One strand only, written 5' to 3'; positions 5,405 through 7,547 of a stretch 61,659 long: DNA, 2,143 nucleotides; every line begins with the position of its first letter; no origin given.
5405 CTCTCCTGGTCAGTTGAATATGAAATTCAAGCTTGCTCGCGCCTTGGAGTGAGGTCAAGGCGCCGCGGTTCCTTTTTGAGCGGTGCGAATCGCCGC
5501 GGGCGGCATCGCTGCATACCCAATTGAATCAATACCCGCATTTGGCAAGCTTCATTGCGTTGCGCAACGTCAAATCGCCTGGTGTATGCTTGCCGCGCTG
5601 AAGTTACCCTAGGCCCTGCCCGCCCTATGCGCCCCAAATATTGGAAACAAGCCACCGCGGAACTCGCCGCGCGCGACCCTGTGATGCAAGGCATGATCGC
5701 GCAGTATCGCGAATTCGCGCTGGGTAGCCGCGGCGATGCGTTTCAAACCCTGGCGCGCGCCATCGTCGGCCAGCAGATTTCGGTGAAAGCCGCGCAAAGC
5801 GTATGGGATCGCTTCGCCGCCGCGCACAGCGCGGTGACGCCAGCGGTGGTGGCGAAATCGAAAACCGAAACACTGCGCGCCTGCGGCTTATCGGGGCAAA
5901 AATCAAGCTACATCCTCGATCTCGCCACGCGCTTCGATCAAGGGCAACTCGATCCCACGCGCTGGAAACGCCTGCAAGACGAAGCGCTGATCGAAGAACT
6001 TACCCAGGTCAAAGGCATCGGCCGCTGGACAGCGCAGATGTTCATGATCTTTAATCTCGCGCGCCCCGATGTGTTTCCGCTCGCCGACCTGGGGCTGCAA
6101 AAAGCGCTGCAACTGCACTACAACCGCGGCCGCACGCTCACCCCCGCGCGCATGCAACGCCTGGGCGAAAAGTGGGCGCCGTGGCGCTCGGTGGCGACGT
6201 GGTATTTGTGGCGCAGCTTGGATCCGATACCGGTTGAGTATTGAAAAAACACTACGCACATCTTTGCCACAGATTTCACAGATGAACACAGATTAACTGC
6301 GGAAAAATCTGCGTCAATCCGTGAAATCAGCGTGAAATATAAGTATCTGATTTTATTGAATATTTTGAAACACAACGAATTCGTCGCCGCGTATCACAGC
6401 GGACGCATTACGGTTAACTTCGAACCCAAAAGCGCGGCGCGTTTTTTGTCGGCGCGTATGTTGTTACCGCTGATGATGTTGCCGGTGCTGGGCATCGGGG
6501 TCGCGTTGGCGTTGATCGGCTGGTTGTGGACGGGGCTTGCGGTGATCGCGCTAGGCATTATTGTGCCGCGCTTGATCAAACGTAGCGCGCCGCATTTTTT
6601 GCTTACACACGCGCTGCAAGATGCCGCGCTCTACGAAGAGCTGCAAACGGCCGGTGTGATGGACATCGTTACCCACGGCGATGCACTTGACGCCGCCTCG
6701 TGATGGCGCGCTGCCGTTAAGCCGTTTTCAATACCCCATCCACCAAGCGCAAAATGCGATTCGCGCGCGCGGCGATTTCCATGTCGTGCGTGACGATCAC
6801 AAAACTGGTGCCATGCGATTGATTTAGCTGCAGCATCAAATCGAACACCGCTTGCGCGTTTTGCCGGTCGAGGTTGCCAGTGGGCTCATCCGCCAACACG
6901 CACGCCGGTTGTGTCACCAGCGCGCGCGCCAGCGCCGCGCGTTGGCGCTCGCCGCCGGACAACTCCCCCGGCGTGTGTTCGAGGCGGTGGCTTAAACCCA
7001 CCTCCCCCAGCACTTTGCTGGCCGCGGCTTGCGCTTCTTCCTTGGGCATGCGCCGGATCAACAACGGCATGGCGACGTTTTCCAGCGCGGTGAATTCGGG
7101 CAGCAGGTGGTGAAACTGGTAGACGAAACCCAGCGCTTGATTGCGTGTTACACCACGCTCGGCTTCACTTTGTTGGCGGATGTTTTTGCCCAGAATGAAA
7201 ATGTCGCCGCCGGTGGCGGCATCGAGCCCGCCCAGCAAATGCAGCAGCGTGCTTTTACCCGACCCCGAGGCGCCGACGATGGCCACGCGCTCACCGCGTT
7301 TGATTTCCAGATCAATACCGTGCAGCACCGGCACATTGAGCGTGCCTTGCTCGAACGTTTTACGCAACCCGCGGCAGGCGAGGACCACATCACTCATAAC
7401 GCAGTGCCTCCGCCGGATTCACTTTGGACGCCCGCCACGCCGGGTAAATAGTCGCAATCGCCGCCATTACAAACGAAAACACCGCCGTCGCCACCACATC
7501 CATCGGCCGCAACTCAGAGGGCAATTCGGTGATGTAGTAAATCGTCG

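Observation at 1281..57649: Fifteen copies of a ~32-bp AT-rich element with an IHF-consensus core in a GC-rich window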

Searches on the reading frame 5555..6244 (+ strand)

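Call 18: search_protein_families(library=pfam, proteins=[window:5555-6244:+], max_evalue=0.00001)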
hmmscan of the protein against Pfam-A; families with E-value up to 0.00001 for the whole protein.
window:5555-6244:+ (229 aa): 1 family
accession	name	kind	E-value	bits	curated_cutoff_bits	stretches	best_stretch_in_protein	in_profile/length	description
PF00730.31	HhH-GPD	-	5e-14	53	26.2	1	68-208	2-106/108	HhH-GPD superfamily base excision DNA repair protein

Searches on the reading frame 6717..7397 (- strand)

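Call 20: search_protein_families(library=pfam, proteins=[window:6717-7397:-], max_evalue=0.00001)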
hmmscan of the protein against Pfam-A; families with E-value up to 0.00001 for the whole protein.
window:6717-7397:- (226 aa): 2 families
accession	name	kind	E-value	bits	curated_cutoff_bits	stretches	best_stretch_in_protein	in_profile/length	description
PF00005.33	ABC_tran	-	5.5e-33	114.9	25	1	25-173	1-136/137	ABC transporter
PF02463.25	SMC_N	-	2.1e-07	31.1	40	0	138-218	135-211/220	RecF/RecN/SMC N terminal domain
